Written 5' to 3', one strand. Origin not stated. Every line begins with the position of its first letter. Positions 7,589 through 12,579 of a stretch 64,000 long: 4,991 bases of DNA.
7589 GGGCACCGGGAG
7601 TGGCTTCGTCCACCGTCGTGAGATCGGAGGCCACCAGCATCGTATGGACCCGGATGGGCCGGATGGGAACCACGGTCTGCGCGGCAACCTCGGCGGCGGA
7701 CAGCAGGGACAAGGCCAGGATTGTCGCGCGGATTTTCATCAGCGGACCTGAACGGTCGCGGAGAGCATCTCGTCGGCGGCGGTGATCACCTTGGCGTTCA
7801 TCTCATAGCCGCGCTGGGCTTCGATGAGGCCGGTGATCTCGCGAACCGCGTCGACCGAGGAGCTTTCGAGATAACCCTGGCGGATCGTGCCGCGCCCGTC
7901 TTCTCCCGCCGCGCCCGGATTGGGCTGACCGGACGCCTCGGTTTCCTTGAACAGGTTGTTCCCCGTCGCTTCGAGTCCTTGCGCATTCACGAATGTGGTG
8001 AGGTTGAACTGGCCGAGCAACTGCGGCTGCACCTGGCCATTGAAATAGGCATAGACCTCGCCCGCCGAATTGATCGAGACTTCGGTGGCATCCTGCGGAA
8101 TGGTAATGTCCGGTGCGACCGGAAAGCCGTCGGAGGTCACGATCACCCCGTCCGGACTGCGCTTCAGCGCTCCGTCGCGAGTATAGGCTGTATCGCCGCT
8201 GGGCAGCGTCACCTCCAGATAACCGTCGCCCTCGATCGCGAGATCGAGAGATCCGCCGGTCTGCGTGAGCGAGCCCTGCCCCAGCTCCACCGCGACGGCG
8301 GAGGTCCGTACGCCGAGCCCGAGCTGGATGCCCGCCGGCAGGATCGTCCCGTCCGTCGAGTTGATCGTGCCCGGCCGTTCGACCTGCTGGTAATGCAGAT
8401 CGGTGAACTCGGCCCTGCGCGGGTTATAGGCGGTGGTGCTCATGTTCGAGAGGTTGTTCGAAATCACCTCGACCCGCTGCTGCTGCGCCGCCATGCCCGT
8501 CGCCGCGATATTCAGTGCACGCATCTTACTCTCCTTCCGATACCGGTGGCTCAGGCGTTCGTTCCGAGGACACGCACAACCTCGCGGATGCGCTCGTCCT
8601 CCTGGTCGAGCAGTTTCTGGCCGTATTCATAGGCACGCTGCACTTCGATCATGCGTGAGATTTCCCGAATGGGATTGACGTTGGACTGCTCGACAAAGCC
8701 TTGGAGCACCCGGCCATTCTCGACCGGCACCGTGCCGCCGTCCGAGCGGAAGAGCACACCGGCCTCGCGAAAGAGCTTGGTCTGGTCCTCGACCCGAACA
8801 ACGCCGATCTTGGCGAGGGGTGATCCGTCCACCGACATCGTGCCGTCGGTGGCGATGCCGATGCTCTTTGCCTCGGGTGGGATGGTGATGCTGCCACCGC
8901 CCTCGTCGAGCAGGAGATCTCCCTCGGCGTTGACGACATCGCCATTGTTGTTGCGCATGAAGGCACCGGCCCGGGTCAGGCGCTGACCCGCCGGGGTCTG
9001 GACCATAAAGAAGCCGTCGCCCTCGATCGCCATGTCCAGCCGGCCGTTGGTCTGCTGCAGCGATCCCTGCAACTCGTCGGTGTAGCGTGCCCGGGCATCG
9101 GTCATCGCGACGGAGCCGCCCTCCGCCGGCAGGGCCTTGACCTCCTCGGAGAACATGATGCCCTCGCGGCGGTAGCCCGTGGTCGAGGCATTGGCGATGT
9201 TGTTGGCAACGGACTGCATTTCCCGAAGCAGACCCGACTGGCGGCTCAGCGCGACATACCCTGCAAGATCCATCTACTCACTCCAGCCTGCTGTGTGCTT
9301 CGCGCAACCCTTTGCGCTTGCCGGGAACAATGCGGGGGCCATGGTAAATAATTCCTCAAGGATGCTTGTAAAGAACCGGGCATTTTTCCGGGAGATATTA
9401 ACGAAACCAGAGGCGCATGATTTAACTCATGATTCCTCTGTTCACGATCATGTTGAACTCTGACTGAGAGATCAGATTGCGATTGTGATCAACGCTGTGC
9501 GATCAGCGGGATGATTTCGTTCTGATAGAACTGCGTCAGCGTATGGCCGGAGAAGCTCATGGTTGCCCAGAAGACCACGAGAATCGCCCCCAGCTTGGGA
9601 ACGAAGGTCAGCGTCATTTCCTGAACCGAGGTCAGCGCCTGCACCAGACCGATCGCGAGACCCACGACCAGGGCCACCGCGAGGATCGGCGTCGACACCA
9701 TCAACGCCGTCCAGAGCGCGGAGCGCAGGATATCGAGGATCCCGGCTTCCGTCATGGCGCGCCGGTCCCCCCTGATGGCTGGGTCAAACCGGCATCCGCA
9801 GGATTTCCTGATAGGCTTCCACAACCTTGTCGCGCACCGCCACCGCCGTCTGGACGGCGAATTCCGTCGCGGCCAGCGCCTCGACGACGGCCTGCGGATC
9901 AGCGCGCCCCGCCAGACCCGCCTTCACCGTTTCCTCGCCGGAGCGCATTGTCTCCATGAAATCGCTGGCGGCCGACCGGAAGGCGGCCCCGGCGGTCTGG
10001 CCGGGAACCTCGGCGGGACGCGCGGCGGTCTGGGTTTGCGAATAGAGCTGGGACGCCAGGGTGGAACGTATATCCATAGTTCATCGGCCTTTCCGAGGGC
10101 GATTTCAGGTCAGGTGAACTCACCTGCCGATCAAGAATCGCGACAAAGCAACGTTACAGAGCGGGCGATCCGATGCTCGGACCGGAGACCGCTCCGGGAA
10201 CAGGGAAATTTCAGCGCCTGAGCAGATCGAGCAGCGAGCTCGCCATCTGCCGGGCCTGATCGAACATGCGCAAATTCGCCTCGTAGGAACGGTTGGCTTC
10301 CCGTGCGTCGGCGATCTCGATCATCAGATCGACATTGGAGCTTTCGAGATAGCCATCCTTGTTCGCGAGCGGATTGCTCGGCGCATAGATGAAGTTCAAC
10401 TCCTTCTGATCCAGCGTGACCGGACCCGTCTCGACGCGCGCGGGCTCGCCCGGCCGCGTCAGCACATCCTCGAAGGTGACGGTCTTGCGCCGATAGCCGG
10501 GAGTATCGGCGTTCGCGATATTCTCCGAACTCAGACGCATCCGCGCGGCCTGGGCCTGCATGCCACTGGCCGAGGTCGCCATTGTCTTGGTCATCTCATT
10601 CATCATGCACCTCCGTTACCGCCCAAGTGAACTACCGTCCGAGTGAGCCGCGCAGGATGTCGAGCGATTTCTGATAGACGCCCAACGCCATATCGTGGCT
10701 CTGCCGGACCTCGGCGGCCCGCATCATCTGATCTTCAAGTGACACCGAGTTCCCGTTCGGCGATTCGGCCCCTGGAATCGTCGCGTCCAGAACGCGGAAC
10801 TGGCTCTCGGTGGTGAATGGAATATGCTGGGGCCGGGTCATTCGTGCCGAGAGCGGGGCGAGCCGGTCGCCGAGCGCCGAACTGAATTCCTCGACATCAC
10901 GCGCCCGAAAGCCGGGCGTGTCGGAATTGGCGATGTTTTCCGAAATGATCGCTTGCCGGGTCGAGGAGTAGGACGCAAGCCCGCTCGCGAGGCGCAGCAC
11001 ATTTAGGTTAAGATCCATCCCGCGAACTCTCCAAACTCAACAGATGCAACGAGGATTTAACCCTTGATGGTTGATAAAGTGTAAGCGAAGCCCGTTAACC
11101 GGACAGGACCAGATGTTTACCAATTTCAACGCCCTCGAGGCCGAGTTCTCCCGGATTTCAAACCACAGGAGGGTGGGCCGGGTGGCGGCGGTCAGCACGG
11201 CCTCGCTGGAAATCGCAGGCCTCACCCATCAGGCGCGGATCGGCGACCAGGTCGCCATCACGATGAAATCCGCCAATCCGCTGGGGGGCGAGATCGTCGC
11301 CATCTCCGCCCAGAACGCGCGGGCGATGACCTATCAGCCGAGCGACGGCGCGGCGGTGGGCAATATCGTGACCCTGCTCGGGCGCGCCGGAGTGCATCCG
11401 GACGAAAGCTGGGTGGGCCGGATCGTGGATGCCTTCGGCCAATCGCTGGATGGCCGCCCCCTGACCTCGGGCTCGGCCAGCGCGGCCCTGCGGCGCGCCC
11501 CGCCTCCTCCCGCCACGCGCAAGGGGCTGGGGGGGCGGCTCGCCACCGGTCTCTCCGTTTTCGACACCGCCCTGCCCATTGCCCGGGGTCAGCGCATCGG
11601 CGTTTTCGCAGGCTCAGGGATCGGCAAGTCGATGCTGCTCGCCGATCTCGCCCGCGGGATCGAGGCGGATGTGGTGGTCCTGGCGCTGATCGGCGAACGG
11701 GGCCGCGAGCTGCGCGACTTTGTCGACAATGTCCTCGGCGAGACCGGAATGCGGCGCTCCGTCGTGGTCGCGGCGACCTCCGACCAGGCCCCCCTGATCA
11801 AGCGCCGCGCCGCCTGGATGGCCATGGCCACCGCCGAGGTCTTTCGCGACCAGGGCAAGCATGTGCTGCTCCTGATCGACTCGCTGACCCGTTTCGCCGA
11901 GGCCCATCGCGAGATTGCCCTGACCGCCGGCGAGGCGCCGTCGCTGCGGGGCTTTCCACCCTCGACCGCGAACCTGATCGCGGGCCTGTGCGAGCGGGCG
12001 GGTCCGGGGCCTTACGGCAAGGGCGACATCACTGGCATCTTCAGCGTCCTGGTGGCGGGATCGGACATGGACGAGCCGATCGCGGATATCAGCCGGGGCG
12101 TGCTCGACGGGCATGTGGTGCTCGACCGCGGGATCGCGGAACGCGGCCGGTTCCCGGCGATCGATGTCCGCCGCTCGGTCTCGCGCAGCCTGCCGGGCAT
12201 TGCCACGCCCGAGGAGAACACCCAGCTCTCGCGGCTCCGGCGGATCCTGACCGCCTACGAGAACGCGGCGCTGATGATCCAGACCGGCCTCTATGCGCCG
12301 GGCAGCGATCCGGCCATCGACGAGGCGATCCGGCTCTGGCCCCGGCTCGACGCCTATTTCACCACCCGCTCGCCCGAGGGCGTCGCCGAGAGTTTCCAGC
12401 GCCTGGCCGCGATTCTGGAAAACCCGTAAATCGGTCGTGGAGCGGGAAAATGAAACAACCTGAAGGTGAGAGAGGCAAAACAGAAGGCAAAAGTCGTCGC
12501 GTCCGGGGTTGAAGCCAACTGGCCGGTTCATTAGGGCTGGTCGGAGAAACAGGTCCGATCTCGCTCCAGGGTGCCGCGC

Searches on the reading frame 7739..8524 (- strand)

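Call 50: search_protein_families(library=pfam, proteins=[window:7739-8524:-], max_evalue=0.01)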
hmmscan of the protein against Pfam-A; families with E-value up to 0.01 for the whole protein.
window:7739-8524:- (261 aa): 3 families
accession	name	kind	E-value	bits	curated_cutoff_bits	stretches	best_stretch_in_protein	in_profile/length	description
PF22692.1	LlgE_F_G_D1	-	4.1e-26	91.4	27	1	96-159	1-64/64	Flagellar hook protein FlgE/F/G D1 domain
PF06429.18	Flg_bbr_C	-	8.3e-20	70.5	23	1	215-259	1-45/46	Flagellar basal body rod FlgEFG protein C-terminal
PF00460.25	Flg_bb_rod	-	1.1e-08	35.2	20.7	1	4-33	1-30/31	Flagella basal body rod protein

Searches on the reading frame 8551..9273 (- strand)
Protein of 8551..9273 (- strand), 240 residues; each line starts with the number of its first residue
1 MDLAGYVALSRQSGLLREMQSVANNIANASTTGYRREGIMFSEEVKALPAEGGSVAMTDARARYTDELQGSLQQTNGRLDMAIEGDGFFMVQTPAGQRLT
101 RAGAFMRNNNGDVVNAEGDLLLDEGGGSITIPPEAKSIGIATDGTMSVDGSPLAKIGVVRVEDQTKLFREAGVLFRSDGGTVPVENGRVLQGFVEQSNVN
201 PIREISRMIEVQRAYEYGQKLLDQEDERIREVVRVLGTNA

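Call 50: search_protein_families(library=pfam, proteins=[window:8551-9273:-], max_evalue=0.01)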
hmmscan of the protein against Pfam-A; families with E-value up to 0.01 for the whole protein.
window:8551-9273:- (240 aa): 3 families
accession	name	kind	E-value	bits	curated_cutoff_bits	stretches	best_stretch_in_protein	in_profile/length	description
PF22692.1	LlgE_F_G_D1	-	1.1e-18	67.6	27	1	82-148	1-64/64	Flagellar hook protein FlgE/F/G D1 domain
PF06429.18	Flg_bbr_C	-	3.4e-14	52.5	23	1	191-232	2-43/46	Flagellar basal body rod FlgEFG protein C-terminal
PF00460.25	Flg_bb_rod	-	1.6e-06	28.4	20.7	1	6-35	2-31/31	Flagella basal body rod protein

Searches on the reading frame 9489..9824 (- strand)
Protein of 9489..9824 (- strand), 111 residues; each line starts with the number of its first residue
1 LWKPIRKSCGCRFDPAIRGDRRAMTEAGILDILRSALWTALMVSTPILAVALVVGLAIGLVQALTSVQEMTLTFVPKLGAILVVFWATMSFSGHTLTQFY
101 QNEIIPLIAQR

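Call 50: search_protein_families(library=pfam, proteins=[window:9489-9824:-], max_evalue=0.01)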
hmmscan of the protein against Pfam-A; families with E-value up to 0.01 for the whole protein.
window:9489-9824:- (111 aa): 3 families
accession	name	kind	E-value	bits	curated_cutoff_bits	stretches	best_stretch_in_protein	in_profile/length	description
PF01313.24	Bac_export_3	-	2.2e-25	88.8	25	1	29-100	2-73/74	Bacterial export proteins, family 3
PF01311.25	Bac_export_1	-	0.00027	21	27.8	1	29-100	155-227/230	Bacterial export proteins, family 1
PF01312.24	Bac_export_2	-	0.0044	16.7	24.4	1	26-101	63-136/335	FlhB HrpN YscU SpaS Family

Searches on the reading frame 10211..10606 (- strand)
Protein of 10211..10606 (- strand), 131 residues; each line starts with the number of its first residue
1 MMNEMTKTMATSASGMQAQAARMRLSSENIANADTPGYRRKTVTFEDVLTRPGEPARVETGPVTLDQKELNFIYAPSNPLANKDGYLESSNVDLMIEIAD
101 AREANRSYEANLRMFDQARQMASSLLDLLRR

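Call 50: search_protein_families(library=pfam, proteins=[window:10211-10606:-], max_evalue=0.01)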
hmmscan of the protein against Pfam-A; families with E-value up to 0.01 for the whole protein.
window:10211-10606:- (131 aa): 2 families
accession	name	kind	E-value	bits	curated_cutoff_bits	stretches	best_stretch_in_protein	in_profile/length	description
PF06429.18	Flg_bbr_C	-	1.7e-12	47.1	23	1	84-128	2-46/46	Flagellar basal body rod FlgEFG protein C-terminal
PF00460.25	Flg_bb_rod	-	1.3e-08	35.1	20.7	1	9-39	1-31/31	Flagella basal body rod protein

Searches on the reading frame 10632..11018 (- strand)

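Call 50: search_protein_families(library=pfam, proteins=[window:10632-11018:-], max_evalue=0.01)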
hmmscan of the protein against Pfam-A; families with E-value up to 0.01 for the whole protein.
window:10632-11018:- (128 aa): 1 family
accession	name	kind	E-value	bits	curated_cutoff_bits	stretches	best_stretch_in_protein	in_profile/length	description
PF00460.25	Flg_bb_rod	-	9.1e-07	29.2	20.7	1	19-38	12-31/31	Flagella basal body rod protein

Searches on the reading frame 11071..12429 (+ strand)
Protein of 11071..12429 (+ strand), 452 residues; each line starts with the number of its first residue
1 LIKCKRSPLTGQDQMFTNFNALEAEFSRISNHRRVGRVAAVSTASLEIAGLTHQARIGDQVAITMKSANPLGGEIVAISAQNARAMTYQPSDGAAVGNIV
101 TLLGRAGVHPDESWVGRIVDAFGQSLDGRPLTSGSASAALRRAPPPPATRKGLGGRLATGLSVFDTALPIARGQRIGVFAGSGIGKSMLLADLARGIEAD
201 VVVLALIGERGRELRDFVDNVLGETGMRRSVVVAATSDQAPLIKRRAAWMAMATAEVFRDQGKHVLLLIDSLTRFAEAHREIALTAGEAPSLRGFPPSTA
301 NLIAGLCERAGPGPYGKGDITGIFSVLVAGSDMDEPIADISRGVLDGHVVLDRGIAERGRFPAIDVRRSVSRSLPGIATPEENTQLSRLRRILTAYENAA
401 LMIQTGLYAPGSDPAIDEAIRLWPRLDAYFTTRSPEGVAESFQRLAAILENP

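Call 9: search_protein_families(library=pfam, proteins=[window:11071-12429:+], max_evalue=0.001)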
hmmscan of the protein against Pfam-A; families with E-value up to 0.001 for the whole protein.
window:11071-12429:+ (452 aa): 2 families
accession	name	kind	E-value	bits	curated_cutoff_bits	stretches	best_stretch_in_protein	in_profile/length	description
PF00006.31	ATP-synt_ab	-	3.8e-74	249.3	29.5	1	160-371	1-213/213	ATP synthase alpha/beta family, nucleotide-binding domain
PF18269.6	T3SS_ATPase_C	-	8e-13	48.5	22.7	1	379-431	2-54/72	T3SS EscN ATPase C-terminal domain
